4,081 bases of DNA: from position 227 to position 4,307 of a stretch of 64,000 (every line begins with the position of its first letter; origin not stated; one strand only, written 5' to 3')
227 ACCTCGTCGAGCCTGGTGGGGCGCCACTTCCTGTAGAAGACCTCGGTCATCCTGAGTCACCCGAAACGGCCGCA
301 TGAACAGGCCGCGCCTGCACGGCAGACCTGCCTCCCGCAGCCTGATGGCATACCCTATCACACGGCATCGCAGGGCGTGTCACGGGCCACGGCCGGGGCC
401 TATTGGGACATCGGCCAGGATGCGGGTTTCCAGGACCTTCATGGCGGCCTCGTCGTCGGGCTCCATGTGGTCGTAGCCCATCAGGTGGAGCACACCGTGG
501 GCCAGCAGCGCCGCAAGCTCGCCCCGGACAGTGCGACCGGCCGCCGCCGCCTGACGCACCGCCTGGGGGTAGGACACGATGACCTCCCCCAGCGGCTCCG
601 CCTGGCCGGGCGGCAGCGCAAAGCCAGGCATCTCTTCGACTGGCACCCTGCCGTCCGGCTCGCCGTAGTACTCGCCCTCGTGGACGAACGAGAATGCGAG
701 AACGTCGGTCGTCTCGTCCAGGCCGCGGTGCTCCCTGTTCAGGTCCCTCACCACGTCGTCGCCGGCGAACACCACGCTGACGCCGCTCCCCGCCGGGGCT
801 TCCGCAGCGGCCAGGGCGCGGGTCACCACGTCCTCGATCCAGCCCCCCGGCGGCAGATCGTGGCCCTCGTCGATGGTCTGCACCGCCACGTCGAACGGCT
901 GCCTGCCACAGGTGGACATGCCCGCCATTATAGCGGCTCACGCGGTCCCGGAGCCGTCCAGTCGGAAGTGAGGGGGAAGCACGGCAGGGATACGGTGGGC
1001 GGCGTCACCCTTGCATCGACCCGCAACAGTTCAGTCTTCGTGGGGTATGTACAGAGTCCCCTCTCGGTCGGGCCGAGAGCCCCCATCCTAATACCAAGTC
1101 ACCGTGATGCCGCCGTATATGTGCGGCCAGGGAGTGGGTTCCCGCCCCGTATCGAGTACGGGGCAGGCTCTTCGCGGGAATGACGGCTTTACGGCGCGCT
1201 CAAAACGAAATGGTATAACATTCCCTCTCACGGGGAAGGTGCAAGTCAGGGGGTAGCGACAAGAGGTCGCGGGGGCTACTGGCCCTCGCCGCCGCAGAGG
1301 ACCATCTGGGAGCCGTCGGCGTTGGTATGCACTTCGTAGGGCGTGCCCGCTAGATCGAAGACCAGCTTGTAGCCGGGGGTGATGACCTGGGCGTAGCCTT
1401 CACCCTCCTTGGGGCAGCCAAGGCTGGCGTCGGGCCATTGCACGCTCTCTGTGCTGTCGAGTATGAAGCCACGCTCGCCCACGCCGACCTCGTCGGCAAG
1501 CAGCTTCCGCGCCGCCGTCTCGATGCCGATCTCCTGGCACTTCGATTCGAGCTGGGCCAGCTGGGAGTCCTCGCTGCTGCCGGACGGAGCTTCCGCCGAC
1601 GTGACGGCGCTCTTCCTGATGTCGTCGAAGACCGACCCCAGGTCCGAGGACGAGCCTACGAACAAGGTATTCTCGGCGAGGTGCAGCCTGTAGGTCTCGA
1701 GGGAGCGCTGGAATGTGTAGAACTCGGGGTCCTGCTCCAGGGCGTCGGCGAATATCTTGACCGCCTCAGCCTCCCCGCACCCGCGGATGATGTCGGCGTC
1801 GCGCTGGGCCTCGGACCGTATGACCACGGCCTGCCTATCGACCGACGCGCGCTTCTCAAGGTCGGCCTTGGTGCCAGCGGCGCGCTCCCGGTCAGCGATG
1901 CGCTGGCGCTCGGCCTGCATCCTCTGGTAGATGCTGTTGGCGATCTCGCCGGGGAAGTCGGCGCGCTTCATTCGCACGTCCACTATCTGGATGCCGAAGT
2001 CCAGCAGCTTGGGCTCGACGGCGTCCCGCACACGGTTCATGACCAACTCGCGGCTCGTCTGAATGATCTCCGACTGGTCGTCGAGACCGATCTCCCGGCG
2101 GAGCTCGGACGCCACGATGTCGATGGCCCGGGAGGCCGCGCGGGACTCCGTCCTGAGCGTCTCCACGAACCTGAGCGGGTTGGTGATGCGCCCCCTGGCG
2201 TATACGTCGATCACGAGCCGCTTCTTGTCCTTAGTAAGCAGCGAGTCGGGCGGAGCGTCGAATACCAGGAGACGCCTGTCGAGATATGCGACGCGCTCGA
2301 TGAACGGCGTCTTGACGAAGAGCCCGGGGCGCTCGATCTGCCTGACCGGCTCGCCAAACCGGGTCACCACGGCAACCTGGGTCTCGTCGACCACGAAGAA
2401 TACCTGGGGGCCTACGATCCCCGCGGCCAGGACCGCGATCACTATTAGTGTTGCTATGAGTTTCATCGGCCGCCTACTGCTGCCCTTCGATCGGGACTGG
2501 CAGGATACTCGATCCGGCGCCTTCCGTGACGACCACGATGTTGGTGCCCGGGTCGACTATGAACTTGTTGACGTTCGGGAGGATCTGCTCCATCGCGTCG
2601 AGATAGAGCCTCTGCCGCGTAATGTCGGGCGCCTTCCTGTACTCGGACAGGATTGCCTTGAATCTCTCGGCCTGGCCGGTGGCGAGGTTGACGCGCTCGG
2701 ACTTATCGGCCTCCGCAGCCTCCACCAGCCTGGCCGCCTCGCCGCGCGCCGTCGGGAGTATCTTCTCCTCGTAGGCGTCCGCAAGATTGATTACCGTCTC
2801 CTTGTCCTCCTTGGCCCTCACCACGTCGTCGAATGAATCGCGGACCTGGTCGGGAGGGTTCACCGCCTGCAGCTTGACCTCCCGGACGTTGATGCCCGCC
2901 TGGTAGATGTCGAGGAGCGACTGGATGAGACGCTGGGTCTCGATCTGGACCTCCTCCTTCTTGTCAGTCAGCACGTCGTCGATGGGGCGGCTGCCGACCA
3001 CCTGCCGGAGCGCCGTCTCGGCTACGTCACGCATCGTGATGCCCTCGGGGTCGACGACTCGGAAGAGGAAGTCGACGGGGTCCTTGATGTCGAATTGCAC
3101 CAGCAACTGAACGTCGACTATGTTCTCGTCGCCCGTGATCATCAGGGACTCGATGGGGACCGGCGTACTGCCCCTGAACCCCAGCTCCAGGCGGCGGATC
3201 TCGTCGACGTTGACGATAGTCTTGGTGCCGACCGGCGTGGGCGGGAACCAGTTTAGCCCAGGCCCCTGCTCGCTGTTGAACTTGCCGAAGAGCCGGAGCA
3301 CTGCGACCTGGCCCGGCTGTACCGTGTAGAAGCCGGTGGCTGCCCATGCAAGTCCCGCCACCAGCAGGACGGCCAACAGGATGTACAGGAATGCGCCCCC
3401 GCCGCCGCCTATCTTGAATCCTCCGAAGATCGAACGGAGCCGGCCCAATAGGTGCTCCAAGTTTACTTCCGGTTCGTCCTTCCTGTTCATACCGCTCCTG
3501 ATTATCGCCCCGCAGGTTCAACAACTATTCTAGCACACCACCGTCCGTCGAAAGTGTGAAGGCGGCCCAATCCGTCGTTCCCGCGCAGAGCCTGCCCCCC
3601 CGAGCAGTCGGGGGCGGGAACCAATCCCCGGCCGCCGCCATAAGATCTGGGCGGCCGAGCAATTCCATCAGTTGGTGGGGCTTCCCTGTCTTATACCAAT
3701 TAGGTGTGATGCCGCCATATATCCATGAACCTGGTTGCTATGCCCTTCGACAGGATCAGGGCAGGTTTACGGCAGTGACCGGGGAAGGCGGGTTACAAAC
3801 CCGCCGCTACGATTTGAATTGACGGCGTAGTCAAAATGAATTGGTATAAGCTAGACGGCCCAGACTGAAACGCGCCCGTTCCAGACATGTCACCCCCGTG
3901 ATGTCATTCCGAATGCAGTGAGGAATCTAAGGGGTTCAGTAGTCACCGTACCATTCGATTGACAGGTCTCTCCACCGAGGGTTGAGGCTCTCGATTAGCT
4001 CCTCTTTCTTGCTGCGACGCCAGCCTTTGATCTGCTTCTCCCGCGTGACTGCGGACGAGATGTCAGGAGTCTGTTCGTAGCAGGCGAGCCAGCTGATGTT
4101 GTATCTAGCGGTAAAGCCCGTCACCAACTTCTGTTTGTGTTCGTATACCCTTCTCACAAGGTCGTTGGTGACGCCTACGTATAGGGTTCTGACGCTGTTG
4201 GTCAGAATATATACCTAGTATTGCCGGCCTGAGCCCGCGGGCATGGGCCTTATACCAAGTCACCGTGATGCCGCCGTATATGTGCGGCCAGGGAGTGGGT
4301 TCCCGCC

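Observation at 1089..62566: Sixteen near-identical 100/123/124-bp TIR elements (MITE-A/B) with 3-bp TNA target-site duplications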

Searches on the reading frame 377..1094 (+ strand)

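Call 40: search_protein_families(library=pfam, proteins=[window:377-1094:+], max_evalue=0.001)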
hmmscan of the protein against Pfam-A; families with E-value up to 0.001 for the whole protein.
window:377-1094:+ (239 aa): 0 families

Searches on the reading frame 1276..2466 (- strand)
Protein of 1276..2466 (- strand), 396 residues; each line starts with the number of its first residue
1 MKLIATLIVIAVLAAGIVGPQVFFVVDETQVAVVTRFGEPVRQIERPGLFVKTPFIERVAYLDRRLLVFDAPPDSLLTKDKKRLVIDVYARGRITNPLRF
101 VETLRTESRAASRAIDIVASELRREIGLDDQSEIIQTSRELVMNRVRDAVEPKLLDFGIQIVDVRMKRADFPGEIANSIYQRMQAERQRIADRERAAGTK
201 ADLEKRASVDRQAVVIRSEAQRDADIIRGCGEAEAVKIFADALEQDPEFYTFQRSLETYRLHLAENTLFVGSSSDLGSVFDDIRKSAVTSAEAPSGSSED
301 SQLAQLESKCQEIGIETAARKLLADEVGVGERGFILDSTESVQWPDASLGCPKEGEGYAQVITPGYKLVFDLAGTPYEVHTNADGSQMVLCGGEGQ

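Call 32: find_encoding_contigs(protein=window:1276-2466:-, flank=10000, max_places=10)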
Protein window:1276-2466:- (396 aa): no gene with exactly this product is on record in the collection.

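Call 49: search_protein_families(library=pfam, proteins=[window:1276-2466:-], max_evalue=0.001)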
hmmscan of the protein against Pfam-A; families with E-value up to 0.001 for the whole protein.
window:1276-2466:- (396 aa): 1 family
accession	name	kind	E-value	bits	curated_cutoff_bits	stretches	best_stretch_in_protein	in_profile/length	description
PF01145.31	Band_7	-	1.1e-28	100.9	23.6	1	25-198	2-174/176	SPFH domain / Band 7 family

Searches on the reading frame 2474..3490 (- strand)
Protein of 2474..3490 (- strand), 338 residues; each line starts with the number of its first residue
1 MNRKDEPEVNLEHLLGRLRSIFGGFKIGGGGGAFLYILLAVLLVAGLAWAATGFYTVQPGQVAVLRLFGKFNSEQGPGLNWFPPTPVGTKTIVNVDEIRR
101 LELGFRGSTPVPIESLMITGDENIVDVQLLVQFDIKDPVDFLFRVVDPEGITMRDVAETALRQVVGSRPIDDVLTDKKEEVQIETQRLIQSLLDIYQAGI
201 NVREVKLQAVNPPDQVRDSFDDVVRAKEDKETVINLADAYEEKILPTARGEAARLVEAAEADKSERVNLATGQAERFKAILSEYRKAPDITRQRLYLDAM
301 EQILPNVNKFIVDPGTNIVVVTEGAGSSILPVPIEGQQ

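Call 49: search_protein_families(library=pfam, proteins=[window:2474-3490:-], max_evalue=0.001)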
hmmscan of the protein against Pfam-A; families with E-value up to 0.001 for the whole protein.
window:2474-3490:- (338 aa): 1 family
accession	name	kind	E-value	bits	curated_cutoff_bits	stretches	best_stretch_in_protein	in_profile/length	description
PF01145.31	Band_7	-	1.4e-20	74.5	23.6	1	56-238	2-173/176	SPFH domain / Band 7 family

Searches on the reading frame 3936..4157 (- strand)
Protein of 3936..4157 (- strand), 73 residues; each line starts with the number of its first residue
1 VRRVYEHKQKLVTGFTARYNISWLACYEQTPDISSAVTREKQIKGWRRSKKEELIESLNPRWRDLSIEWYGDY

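Call 49: search_protein_families(library=pfam, proteins=[window:3936-4157:-], max_evalue=0.001)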
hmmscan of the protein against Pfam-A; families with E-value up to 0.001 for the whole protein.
window:3936-4157:- (73 aa): 1 family
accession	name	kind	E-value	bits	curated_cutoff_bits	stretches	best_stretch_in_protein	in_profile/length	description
PF01541.30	GIY-YIG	-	0.00024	21.7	22.6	1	2-51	25-76/78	GIY-YIG catalytic domain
